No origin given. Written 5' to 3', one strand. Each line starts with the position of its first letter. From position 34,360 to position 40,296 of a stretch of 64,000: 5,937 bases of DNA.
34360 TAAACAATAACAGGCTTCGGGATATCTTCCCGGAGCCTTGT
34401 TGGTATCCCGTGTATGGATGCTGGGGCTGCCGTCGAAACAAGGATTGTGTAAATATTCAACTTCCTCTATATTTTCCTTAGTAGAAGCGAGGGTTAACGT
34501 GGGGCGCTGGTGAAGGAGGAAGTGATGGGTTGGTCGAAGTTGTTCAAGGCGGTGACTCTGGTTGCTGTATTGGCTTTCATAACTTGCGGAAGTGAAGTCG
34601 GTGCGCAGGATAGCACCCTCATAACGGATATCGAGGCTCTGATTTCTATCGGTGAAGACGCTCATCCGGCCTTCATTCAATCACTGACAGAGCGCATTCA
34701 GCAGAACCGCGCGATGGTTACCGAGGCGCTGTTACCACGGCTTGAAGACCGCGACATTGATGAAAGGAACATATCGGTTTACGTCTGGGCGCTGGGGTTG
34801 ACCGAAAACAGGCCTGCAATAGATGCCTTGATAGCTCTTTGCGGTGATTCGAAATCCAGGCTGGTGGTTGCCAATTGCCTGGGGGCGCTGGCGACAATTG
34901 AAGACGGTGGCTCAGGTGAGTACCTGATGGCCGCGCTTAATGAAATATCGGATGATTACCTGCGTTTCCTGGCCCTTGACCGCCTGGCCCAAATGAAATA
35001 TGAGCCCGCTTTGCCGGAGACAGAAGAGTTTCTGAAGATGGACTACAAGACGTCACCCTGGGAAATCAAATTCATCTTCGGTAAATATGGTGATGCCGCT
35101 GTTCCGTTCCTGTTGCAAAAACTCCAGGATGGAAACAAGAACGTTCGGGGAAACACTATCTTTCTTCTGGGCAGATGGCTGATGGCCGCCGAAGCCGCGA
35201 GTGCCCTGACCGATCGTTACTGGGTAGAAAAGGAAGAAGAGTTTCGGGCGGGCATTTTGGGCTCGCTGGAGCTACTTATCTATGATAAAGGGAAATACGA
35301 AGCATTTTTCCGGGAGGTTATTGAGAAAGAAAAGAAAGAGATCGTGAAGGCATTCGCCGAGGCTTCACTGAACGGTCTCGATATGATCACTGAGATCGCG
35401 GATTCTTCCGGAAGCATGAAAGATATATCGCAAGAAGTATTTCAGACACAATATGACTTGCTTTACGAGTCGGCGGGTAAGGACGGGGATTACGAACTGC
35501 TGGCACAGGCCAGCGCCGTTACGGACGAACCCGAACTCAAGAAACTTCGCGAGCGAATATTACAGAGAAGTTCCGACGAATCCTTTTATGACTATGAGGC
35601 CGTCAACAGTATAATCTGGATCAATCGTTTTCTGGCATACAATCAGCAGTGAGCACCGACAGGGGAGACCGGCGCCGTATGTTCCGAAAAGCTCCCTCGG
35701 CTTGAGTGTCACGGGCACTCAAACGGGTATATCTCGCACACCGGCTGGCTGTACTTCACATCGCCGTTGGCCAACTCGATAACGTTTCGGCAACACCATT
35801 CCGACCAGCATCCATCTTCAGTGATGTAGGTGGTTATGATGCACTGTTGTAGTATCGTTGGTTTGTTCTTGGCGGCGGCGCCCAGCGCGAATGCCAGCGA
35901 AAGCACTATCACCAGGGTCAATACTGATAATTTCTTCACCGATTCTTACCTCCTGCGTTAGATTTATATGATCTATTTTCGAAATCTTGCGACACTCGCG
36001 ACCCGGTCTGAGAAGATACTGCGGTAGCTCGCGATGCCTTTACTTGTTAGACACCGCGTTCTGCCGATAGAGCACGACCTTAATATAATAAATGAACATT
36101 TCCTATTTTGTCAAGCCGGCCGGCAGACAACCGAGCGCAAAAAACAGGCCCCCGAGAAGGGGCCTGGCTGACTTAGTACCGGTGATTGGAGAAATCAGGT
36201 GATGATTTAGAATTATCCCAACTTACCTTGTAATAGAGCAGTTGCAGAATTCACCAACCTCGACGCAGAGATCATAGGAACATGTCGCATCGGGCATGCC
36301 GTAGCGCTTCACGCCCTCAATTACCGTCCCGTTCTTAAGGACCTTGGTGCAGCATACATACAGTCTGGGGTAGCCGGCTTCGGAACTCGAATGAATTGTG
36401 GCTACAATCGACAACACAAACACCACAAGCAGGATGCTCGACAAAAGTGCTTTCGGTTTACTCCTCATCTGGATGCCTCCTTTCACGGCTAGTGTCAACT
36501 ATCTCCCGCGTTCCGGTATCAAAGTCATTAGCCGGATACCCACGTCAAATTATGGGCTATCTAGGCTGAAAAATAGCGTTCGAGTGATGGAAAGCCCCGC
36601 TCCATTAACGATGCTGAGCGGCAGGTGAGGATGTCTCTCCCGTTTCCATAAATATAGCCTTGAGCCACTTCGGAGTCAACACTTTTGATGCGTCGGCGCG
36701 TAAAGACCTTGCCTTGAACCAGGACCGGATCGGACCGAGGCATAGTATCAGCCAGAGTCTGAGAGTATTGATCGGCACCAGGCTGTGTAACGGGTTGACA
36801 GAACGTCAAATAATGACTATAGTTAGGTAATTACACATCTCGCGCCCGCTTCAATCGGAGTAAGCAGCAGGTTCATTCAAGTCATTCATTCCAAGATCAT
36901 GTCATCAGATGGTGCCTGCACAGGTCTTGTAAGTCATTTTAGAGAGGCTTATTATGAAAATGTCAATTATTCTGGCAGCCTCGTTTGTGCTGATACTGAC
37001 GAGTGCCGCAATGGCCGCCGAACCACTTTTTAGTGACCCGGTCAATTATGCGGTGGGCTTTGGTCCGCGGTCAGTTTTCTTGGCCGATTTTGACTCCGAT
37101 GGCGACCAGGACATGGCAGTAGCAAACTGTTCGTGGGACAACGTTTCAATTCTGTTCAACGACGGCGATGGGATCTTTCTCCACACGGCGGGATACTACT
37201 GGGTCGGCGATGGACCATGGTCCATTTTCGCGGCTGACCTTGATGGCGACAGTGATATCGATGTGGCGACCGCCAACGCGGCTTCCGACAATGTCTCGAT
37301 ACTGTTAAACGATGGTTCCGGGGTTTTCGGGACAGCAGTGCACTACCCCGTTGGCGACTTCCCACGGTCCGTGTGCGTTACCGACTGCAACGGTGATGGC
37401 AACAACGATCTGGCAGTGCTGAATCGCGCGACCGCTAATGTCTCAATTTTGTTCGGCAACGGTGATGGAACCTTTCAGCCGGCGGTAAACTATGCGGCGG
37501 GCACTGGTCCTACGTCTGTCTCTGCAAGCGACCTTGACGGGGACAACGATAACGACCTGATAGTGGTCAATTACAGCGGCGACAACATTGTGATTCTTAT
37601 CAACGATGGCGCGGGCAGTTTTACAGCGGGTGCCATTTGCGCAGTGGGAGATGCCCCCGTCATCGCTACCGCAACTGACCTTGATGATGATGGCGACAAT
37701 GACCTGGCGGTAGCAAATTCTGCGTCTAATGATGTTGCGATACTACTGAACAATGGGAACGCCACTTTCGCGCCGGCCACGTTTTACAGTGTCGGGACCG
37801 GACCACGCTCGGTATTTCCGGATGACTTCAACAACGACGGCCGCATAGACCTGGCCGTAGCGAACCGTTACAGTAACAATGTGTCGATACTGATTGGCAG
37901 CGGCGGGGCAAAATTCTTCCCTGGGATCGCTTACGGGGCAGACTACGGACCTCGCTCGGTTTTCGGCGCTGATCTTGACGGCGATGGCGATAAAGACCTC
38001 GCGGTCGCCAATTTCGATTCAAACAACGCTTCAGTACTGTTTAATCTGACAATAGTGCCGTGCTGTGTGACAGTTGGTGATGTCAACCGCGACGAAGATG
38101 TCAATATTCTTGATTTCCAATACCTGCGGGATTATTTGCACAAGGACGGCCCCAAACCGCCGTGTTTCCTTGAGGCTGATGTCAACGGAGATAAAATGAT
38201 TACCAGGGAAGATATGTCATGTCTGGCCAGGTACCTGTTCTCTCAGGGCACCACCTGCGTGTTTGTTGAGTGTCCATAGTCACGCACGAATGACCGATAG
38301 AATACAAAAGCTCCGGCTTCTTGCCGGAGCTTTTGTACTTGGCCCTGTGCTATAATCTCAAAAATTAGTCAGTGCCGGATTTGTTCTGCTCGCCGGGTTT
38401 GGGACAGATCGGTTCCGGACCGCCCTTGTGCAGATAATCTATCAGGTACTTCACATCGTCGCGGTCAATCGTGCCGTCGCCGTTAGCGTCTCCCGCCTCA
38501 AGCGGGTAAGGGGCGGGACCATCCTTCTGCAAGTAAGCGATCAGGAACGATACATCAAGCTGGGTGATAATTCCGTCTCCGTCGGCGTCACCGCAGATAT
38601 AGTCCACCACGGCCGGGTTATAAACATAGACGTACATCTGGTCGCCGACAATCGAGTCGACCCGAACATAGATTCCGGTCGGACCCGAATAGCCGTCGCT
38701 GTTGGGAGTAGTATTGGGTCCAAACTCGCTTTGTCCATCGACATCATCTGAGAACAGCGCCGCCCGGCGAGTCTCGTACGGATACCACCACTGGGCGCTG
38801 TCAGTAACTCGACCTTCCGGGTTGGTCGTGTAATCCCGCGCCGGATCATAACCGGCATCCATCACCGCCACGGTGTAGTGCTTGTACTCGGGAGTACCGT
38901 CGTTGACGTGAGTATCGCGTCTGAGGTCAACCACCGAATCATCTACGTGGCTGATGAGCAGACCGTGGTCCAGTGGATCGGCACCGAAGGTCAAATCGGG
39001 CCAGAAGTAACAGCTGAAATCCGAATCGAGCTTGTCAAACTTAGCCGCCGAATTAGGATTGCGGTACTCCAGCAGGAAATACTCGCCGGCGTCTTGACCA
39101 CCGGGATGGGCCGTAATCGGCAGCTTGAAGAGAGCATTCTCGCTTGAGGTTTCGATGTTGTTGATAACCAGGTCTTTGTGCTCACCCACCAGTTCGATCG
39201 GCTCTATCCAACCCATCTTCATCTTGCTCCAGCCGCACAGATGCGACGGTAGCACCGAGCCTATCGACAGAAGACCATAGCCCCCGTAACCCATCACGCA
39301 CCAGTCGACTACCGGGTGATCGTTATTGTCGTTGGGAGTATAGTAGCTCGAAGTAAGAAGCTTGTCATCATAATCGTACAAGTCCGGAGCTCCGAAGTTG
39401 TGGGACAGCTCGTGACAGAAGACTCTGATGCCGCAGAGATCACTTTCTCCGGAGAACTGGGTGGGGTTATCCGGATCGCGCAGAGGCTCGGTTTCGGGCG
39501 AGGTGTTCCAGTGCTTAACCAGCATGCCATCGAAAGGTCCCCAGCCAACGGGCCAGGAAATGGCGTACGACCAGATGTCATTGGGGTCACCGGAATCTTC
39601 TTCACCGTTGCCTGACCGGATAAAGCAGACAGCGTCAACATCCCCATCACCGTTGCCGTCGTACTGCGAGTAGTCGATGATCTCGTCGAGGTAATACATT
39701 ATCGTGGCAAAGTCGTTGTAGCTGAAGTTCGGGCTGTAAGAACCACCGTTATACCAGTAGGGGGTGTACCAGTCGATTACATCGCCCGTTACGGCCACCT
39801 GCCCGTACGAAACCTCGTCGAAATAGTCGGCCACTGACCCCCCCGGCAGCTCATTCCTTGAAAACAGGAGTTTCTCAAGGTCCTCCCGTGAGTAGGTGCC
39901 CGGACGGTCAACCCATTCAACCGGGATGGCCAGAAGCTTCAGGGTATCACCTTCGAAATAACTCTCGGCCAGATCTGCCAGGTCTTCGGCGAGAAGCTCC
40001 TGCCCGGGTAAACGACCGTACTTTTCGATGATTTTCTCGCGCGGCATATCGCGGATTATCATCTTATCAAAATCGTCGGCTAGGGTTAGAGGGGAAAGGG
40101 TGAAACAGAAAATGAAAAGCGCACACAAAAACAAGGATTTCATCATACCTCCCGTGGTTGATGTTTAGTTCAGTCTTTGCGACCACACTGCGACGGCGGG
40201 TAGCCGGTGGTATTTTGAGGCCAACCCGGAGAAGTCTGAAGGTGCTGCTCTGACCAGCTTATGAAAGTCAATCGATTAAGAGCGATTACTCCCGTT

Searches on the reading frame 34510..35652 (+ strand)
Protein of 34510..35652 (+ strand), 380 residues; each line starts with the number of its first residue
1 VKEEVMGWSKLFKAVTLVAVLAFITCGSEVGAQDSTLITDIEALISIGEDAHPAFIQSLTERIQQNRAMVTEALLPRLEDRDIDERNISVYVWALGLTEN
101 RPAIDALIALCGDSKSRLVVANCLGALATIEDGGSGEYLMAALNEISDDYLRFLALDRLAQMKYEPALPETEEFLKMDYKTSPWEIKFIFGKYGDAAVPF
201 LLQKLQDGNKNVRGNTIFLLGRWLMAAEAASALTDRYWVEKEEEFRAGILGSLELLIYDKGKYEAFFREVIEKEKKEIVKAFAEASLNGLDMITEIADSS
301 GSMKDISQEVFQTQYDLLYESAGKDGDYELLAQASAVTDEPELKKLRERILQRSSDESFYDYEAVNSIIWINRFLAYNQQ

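Call 19: search_protein_families(library=pfam, proteins=[window:34510-35652:+], max_evalue=0.001)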
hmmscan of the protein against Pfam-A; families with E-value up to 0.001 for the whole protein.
window:34510-35652:+ (380 aa): 3 families
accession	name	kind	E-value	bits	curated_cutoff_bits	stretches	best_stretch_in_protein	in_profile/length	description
PF13646.12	HEAT_2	-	2e-13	50.9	27.7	1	72-157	2-85/88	HEAT repeats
PF13513.12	HEAT_EZ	-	4.3e-07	30.8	27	0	196-222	28-54/55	HEAT-like repeat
PF02985.28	HEAT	-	0.00084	19.8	23.5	0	198-222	2-26/31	HEAT repeat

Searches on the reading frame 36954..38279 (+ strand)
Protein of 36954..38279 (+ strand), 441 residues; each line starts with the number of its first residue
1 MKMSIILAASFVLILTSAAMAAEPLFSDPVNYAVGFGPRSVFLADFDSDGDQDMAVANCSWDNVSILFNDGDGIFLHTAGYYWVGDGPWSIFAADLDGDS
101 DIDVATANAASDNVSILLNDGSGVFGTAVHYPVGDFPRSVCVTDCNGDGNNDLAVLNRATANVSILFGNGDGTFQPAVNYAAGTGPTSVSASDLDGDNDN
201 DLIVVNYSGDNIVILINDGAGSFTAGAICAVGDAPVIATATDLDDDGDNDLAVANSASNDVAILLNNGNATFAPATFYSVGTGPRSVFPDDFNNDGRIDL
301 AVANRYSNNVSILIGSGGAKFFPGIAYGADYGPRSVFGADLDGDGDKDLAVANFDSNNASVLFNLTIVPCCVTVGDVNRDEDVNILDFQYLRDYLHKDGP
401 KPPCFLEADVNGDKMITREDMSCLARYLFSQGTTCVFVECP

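Call 19: search_protein_families(library=pfam, proteins=[window:36954-38279:+], max_evalue=0.001)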
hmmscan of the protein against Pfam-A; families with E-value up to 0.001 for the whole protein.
window:36954-38279:+ (441 aa): 3 families
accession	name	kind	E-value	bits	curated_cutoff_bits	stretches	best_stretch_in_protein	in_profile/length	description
PF13517.12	FG-GAP_3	-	6.3e-47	158.5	26.9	6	291-351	1-61/61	FG-GAP-like repeat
PF01839.29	FG-GAP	-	9.3e-15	54.6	22.1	0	136-155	1-20/37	FG-GAP repeat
PF00404.24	Dockerin_1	-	2.3e-09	37.7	22.9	1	375-428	2-56/57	Dockerin type I domain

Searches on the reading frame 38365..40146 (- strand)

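Call 19: search_protein_families(library=pfam, proteins=[window:38365-40146:-], max_evalue=0.001)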
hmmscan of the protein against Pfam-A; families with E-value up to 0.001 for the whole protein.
window:38365-40146:- (593 aa): 1 family
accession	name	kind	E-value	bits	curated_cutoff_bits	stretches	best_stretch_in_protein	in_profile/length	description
PF00404.24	Dockerin_1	-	4.9e-11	43.1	22.9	1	519-572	2-56/57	Dockerin type I domain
